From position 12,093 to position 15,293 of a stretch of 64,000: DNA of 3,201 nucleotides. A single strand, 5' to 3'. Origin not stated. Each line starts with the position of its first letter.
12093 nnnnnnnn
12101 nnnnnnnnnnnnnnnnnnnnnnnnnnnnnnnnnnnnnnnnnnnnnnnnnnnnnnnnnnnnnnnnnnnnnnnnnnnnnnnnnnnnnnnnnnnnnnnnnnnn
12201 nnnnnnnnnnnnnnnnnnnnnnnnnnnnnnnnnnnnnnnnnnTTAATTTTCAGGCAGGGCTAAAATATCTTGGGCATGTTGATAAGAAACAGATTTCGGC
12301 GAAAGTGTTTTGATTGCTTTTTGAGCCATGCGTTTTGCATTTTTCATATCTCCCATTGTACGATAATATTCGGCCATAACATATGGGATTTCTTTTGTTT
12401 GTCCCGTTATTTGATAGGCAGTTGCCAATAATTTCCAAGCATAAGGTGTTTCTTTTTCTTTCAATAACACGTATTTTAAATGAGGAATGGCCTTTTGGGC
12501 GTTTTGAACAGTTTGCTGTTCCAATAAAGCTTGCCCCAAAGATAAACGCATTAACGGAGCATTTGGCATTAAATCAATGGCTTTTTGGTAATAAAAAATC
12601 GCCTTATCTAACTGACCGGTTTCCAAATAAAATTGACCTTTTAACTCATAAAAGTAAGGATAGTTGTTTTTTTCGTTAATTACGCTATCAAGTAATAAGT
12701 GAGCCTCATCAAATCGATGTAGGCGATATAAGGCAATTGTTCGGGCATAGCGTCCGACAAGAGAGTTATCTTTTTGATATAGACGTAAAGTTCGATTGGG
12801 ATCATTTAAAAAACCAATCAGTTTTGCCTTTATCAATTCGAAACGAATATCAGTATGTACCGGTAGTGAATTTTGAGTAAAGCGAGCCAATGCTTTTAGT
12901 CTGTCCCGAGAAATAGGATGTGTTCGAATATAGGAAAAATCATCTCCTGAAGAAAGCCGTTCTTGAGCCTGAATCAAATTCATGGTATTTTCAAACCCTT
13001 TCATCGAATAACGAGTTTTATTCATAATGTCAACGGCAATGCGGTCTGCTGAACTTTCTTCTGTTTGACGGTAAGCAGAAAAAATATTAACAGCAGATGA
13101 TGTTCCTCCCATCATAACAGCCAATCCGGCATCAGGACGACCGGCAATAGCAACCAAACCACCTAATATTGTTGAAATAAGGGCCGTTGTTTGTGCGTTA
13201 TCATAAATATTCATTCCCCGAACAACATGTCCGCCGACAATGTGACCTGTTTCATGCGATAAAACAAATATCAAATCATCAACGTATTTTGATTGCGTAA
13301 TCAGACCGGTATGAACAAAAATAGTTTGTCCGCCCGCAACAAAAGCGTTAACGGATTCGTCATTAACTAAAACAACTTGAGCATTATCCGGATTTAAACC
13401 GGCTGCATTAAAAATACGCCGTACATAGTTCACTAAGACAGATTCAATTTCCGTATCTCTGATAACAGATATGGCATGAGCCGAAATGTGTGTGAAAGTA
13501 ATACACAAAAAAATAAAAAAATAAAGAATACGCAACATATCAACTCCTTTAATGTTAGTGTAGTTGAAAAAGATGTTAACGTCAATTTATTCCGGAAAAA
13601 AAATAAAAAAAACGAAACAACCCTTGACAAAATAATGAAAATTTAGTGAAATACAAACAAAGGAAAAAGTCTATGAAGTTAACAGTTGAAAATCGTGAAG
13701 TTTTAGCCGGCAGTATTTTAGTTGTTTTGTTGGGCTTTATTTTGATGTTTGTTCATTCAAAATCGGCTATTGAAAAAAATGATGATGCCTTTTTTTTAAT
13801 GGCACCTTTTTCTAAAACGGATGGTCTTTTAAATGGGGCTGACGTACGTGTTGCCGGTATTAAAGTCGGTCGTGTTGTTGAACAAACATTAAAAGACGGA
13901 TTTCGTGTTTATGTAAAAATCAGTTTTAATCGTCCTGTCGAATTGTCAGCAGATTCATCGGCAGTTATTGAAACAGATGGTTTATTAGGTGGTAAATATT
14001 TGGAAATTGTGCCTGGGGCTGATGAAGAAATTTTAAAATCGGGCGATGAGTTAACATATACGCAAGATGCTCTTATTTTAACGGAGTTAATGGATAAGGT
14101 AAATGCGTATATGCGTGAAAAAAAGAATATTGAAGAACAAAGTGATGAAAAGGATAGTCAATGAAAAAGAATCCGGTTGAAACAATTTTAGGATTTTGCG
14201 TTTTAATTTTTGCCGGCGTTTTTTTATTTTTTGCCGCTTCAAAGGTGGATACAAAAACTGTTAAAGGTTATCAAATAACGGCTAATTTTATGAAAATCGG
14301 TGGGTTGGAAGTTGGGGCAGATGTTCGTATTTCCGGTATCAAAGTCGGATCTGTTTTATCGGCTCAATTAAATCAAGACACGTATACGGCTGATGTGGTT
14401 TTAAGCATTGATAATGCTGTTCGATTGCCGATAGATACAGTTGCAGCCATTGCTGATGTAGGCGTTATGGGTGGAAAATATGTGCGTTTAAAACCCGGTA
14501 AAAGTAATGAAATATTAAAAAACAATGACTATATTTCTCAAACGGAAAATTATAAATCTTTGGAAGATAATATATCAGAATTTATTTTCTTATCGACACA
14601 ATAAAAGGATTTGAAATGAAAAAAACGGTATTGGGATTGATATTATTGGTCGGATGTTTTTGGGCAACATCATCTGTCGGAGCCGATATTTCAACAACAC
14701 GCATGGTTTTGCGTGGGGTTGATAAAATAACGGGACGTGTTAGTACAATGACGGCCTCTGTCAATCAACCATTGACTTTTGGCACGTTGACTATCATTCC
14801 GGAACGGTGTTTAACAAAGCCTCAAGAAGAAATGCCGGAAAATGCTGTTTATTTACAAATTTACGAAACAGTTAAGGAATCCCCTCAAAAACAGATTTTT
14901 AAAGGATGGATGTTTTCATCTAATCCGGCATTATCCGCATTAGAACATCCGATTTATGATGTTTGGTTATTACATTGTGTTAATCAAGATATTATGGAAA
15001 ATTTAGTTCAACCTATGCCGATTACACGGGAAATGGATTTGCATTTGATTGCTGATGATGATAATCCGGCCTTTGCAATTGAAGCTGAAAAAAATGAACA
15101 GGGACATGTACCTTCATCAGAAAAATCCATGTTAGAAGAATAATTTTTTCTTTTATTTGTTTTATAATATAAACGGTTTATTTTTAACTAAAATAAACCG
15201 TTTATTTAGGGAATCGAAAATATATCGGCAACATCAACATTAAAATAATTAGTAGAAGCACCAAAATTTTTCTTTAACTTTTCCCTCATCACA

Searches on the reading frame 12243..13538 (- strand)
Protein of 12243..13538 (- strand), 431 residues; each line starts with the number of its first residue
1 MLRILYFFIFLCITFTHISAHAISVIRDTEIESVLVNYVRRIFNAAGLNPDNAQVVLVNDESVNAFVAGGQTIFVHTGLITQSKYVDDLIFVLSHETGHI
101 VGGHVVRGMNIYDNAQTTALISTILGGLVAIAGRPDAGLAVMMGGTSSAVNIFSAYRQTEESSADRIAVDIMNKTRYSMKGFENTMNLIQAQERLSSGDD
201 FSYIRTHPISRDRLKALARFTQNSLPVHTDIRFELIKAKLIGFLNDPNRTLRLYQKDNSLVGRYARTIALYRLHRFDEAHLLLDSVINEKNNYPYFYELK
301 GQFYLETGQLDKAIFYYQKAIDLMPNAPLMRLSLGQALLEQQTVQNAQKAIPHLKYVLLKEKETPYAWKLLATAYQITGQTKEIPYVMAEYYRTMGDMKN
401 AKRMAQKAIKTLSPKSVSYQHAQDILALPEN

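Call 35: search_protein_families(library=pfam, proteins=[window:12243-13538:-])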
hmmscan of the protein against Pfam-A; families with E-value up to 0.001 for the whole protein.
window:12243-13538:- (431 aa): 16 families
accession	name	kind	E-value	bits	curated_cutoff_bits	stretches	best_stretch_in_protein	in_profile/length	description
PF01435.24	Peptidase_M48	-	3.4e-27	95.9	20.3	1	38-218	10-183/186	Peptidase family M48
PF14559.12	TPR_19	-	1.4e-09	38.6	25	0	305-349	2-46/68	Tetratricopeptide repeat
PF07719.23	TPR_2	-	8.2e-09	35.4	27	1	295-326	2-33/34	Tetratricopeptide repeat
PF13181.12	TPR_8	-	1.4e-08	34.6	25.7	1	296-325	3-32/34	Tetratricopeptide repeat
PF00515.34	TPR_1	-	4.6e-08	33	27.8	1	299-326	6-33/34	Tetratricopeptide repeat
PF13428.12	TPR_14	-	3.5e-07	30.7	23.5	0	300-336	7-43/44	Tetratricopeptide repeat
PF13432.12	TPR_16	-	3.9e-07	30.8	32.7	0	268-328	5-65/65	Tetratricopeptide repeat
PF13414.12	TPR_11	-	1.1e-06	28.6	26.8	1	301-341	1-41/42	TPR repeat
PF23914.1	TPR_CcmH_CycH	-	1.2e-06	28.9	42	1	301-381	57-137/158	Cytochrome c-type biogenesis protein H TPR domain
PF13431.12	TPR_17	-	8.9e-06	26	24.4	0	289-314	8-33/34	Tetratricopeptide repeat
PF22860.2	DUF7017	-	1e-05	26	27.5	0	264-352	5-95/141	Domain of unknown function (DUF7017)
PF24575.1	TPR_Slam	-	1.9e-05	25.4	35.2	1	305-349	58-102/104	Surface lipoprotein assembly modifier, N-terminal TPR repeats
PF12895.13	ANAPC3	-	2e-05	25.2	27.2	0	274-350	3-78/82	Anaphase-promoting complex, cyclosome, subunit 3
PF13429.12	TPR_15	-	8.9e-05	22.5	26.2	0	273-382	123-231/280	Tetratricopeptide repeat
PF13424.12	TPR_12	-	0.0003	21.4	30.1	0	301-324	52-75/77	Tetratricopeptide repeat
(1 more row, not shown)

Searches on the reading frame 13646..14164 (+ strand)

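Call 35: search_protein_families(library=pfam, proteins=[window:13646-14164:+])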
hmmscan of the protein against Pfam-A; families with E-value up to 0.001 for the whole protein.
window:13646-14164:+ (172 aa): 1 family
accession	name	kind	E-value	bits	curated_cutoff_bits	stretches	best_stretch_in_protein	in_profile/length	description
PF02470.25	MlaD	-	8.5e-16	58.4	25.1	1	55-124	9-81/81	MlaD protein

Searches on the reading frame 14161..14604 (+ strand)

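Call 35: search_protein_families(library=pfam, proteins=[window:14161-14604:+])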
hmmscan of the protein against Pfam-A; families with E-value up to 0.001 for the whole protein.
window:14161-14604:+ (147 aa): 1 family
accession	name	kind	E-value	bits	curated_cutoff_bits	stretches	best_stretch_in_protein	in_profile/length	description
PF02470.25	MlaD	-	3.6e-19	69.2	25.1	1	35-113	1-81/81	MlaD protein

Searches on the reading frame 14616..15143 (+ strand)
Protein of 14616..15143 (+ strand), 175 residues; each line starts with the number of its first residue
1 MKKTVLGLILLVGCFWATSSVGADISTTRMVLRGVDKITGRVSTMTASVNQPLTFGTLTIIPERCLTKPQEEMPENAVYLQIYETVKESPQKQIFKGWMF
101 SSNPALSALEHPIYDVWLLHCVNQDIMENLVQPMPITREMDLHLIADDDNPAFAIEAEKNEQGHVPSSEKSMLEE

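Call 35: search_protein_families(library=pfam, proteins=[window:14616-15143:+])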
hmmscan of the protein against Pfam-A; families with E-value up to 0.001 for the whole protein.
window:14616-15143:+ (175 aa): 1 family
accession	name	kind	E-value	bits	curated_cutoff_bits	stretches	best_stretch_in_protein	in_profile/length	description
PF09923.14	DUF2155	-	4.2e-28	97.8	27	1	31-121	2-89/89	Uncharacterized protein conserved in bacteria (DUF2155)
